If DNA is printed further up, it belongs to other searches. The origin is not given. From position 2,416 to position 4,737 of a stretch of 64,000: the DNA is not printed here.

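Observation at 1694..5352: Translationally coupled four-gene operon: unknown helical protein, Cid1-like NTase, GNAT acetyltransferase, Roadblock/LC7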

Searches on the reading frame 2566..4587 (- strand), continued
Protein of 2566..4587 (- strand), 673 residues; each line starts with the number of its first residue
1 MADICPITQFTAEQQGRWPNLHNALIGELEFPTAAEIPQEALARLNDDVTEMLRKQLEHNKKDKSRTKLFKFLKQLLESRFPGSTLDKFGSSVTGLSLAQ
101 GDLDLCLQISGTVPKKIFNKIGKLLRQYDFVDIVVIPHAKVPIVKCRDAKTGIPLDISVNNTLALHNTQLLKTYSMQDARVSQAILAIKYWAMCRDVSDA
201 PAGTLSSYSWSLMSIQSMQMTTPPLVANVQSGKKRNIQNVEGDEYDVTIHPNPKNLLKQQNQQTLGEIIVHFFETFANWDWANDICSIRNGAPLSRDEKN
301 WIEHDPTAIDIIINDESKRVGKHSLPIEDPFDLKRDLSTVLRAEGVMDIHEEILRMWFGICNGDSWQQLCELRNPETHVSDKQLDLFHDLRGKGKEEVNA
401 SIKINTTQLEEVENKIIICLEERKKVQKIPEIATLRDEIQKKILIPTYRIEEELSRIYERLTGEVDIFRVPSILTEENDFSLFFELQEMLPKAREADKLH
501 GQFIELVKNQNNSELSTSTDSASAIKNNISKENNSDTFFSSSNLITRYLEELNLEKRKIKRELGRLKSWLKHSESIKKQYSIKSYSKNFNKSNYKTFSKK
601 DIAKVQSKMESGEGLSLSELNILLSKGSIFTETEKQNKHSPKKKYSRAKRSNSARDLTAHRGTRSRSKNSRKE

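Call 16: find_related_loci(query=A1, collection=genome_contigs, flank=10000)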
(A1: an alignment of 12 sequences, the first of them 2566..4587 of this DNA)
Query A1 (673 aa) in genome_contigs; peptide patterns used: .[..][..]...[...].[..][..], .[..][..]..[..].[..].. (x = any residue, [..] = any of these).
182 stretches matched a pattern; 156 encode a relative of the query (tblastn E <= 1e-3); the best 80 are kept; 80 distinct loci.
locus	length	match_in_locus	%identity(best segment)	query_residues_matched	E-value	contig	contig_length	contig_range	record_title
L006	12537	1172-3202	80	1-673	0e+0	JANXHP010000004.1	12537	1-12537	MAG: Candidatus Poseidoniaceae archaeon isolate Bin06_025 c_000001805782, whole genome shotgun sequence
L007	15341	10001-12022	78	1-673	0e+0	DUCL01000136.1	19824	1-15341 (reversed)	MAG TPA_asm: Candidatus Poseidoniales archaeon isolate UWMA-0328 NODE_3690_length_19824_cov_0.537947, whole genome shotg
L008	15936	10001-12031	74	1-673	0e+0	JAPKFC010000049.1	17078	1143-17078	MAG: Candidatus Poseidoniaceae archaeon isolate ANT-132 NODE_1843_length_17078_cov_6.530106, whole genome shotgun sequen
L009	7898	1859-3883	73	1-673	0e+0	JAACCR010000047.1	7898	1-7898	MAG: Methanobacteriota archaeon isolate H12BWF_bin.14 H12bwf_k87_478398_1_7898, whole genome shotgun sequence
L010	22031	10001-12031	74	1-673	0e+0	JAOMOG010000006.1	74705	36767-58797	Candidatus Poseidoniaceae archaeon isolate AH-273-O19 AH-273-O19_NODE_6, whole genome shotgun sequence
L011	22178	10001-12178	40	1-673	8e-163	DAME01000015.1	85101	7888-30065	MAG TPA_asm: Euryarchaeota archaeon UBA88 UBA88_contig_6742, whole genome shotgun sequence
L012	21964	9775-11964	38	1-673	6e-160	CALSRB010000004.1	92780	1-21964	MAG: Candidatus Poseidoniaceae archaeon isolate B_MB87 genome assembly, contig: contig_24265_B_MB87, whole genome shotgu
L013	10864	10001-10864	82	1-288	4e-159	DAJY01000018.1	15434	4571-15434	MAG TPA_asm: Euryarchaeota archaeon UBA242 UBA242_contig_20683, whole genome shotgun sequence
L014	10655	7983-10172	38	1-673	5e-159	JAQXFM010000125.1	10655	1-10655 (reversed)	MAG: Candidatus Poseidoniaceae archaeon isolate cluster3-bin.98 k119_95355, whole genome shotgun sequence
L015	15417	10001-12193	38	1-673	5e-157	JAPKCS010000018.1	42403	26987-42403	MAG: Candidatus Poseidoniaceae archaeon isolate ANT-70 NODE_192_length_42403_cov_11.583499, whole genome shotgun sequenc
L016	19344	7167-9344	39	1-673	4e-157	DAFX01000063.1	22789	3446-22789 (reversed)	MAG TPA_asm: Euryarchaeota archaeon UBA433 UBA433_contig_2822, whole genome shotgun sequence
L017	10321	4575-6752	40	1-673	8e-157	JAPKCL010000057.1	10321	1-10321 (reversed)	MAG: Candidatus Poseidoniaceae archaeon isolate ANT-63 NODE_2903_length_10321_cov_4.687707, whole genome shotgun sequenc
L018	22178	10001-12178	38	1-673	1e-156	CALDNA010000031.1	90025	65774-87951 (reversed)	MAG TPA_asm: uncultured euryarchaeote isolate ERR599035_bin.45_CONCOCT_v1.1_MAG genome assembly, contig: ERZ840559.35, w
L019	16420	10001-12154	39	5-673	9e-156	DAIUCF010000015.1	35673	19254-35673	MAG TPA_asm: Candidatus Poseidoniaceae archaeon isolate CTOTU8138 NODE_549_length_35673_cov_9.921360, whole genome shotg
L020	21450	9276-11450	37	1-673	2e-153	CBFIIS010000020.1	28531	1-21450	MAG: Candidatus Poseidoniaceae archaeon isolate Co_bin_798_indstr genome assembly, contig: Co_bin_798_indstr_c20, whole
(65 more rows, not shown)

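Call 31: search_protein_families(library=pfam, proteins=[L001:7174-8004:+, L003:7153-8004:+, L005:7255-8001:+, L001:9102-10118:+], max_evalue=0.1)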
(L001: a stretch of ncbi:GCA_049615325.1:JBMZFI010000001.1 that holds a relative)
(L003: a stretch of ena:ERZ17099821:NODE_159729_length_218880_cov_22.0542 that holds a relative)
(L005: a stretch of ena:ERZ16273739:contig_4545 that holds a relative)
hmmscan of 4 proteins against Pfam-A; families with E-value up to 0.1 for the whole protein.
L001:7174-8004:+ (276 aa): 3 families
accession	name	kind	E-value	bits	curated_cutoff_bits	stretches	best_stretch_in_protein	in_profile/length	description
PF23435.1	DUF7121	-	4e-10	40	29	1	44-247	65-260/307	Family of unknown function (DUF7121)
PF06156.18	YabA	-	0.021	15.9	30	1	165-242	8-82/103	Initiation control protein YabA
PF20669.3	Exo70_N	-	0.031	14.9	23.9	0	139-225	1-68/83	Exocyst complex component Exo70 N-terminal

L003:7153-8004:+ (283 aa): 1 family
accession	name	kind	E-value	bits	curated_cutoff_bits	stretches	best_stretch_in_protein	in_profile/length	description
PF04136.21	COG3_N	-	0.057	13.8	27.9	0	31-86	4-59/147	Conserved oligomeric Golgi complex subunit 3, N-terminal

L005:7255-8001:+ (248 aa): 2 families
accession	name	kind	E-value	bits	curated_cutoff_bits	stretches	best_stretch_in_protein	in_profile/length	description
PF20186.3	DUF6549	-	0.029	14.8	27.4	1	65-142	2-84/167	Family of unknown function (DUF6549)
PF06156.18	YabA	-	0.03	15.4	30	0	132-193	2-60/103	Initiation control protein YabA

L001:9102-10118:+ (338 aa): 3 families
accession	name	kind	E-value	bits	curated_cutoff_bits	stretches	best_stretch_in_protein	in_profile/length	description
PF24611.2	Spectrin_Anc-1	-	0.011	16.4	33.2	1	20-94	21-95/115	Nuclear anchorage protein 1, spectrin-like repeat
PF16043.11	DUF4795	-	0.021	14.7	34.8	1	20-79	10-69/208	Domain of unknown function (DUF4795)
PF05531.17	NPV_P10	-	0.051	14.5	29.8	0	12-42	28-60/75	Nucleopolyhedrovirus P10 protein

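Call 58: predict_structure(alignment_id=A3)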
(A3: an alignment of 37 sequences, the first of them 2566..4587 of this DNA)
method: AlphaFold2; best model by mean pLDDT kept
length: 673 residues; sequences in the alignment: 37
mean_pLDDT: 79.1   pTM: 0.64
mean pLDDT of the five models: 79.1, 78.1, 76.3, 75.7, 74.3
residues with pLDDT >= 90: 192; 70-90: 349; 50-70: 46; < 50: 86
segments of 3 or more residues with pLDDT < 50: 380-383, 514-519, 521-537, 585-595, 627-673
pLDDT, mean of each block of 10 residues (from residue 1): 76 89 87 87 93 79 84 93 90 82 88 85 87 81 85 87 90 93 95 90 89 96 92 84 87 86 94 94 92 91 86 81 90 89 92 94 91 70 62 83 90 85 74 81 82 89 75 85 89 86 75 47 47 49 74 84 86 71 47 53 78 78 62 36 34 38 40 34
secondary structure, 60 per line:
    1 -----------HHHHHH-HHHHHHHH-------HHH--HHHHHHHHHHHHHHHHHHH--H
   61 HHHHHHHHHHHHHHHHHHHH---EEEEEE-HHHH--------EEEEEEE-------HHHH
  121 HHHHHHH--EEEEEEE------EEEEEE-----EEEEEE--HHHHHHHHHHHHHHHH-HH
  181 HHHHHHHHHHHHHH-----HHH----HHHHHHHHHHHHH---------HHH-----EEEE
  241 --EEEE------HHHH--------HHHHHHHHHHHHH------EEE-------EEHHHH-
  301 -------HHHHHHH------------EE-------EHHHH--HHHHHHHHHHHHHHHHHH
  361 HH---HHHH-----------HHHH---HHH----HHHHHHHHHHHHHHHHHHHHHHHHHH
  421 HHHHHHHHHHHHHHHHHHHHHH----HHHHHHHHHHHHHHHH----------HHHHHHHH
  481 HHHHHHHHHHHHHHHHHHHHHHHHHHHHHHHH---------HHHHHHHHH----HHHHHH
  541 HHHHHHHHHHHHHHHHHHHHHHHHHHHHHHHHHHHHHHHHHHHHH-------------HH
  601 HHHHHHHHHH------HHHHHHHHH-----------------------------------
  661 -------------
elements in order (helices of 4 or more, strands of 3 or more residues): H12-17 H19-26 H39-57 H60-80 E84-89 H91-94 E103-109 H117-127 E130-136 E143-148 E154-159 H162-177 H179-194 H207-219 E237-240 E243-246 H253-256 H265-277 E284-286 H296-299 H308-314 H337-340 H343-362 H366-369 H381-384 H395-442 H447-462 H473-512 H522-530 H535-585 H599-610 H617-625

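Call 62: fold_search(model_id=the predicted structure, library=pdb)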
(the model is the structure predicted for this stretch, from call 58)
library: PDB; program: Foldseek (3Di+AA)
matches with E <= 10: 553; with E <= 0.001: 149
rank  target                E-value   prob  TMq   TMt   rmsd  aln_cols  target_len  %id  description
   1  6ywo_D                5.6e-21  1.00  0.44  0.82   3.6       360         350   27  CutA in complex with A3 RNA (released 2020-08-05)
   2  7xs4_A                2.8e-20  1.00  0.45  0.90   2.5       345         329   26  Crystal structure of URT1 in complex with AAAU RNA (released 2022-09-21)
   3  6ywo_C                3.0e-20  1.00  0.44  0.83   3.6       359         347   27  CutA in complex with A3 RNA (released 2020-08-05)
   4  5w0n_C                3.2e-20  1.00  0.44  0.82   3.0       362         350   26  Structure of human TUT7 catalytic module (CM) in complex with UMPNPP and U2 RNA (released 2017-06-28)
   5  6ywp_B                5.5e-20  1.00  0.43  0.81   3.7       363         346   27  Structure of apo-CutA (released 2020-08-05)
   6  5w0m_C                5.5e-20  1.00  0.43  0.76   6.9       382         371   25  Structure of human TUT7 catalytic module (CM) in complex with U5 RNA (released 2017-06-28)
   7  6ywn                  6.0e-20  1.00  0.44  0.82   3.8       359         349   28  CutA in complex with CMPCPP (released 2020-08-05)
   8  8opt_A                6.6e-20  1.00  0.45  0.39   3.7       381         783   25  Human terminal uridylyltransferase 7 (TUT7/ZCCHC6) bound with pre-let7g miRNA and Lin28A - complex 2 (released 2024-07-24)
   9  6ywo_B                7.9e-20  1.00  0.44  0.82   3.4       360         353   28  CutA in complex with A3 RNA (released 2020-08-05)
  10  5w0o_A                9.5e-20  1.00  0.43  0.84   5.6       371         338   26  Structure of human TUT7 catalytic module (CM) in complex with dsRNA (released 2017-06-28)
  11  5w0n_B                9.9e-20  1.00  0.43  0.76   6.8       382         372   25  Structure of human TUT7 catalytic module (CM) in complex with UMPNPP and U2 RNA (released 2017-06-28)
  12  6ywo_A                1.2e-19  1.00  0.44  0.80   3.7       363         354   27  CutA in complex with A3 RNA (released 2020-08-05)
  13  6ywp_A                1.2e-19  1.00  0.43  0.81   3.7       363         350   27  Structure of apo-CutA (released 2020-08-05)
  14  5w0n_A                2.0e-19  1.00  0.43  0.74   3.0       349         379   27  Structure of human TUT7 catalytic module (CM) in complex with UMPNPP and U2 RNA (released 2017-06-28)
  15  5w0b_B                2.3e-19  1.00  0.42  0.78   3.2       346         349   26  Structure of human TUT7 catalytic module (CM) (released 2017-06-28)
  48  6iw6_A                1.6e-16  1.00  0.39  0.57   7.7       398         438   22  Crystal structure of the Lin28-interacting module of human TUT4 (released 2019-04-24)
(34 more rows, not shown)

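Call 65: search_protein_families(library=padloc, proteins=[window:2566-4587:-], max_evalue=0.01)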
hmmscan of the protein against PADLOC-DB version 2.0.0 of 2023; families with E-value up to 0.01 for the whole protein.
window:2566-4587:- (673 aa): 0 families

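Call 66: find_related_loci(query=A1, collection=viral_contigs, flank=5000)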
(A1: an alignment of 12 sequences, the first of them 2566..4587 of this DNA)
Query A1 (673 aa) in viral_contigs; peptide patterns used: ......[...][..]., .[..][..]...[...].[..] (x = any residue, [..] = any of these).
25 stretches matched a pattern, but none encodes a relative of the query by tblastn (E <= 1e-3).

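Call 92: search_protein_families(library=ncbifam, proteins=[L003:11817-12737:+, L001:7174-8004:+], max_evalue=0.01)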
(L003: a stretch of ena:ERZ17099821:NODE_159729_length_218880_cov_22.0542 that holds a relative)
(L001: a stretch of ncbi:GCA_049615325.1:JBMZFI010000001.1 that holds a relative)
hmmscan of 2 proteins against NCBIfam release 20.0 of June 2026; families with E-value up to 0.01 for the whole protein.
L003:11817-12737:+ (306 aa): 2 families
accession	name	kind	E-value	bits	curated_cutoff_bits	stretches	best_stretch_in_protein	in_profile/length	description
TIGR02168.1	SMC_prok_B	equivalog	0.0077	14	567.35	1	25-289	242-503/1181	chromosome segregation protein SMC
NF041751.2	sbcc_Staph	equivalog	0.0084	14.1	920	1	13-245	234-465/1007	exonuclease subunit SbcC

L001:7174-8004:+ (276 aa): 1 family
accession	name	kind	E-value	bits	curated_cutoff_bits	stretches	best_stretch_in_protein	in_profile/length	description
TIGR02168.1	SMC_prok_B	equivalog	0.00036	18.4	567.35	1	28-253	738-956/1181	chromosome segregation protein SMC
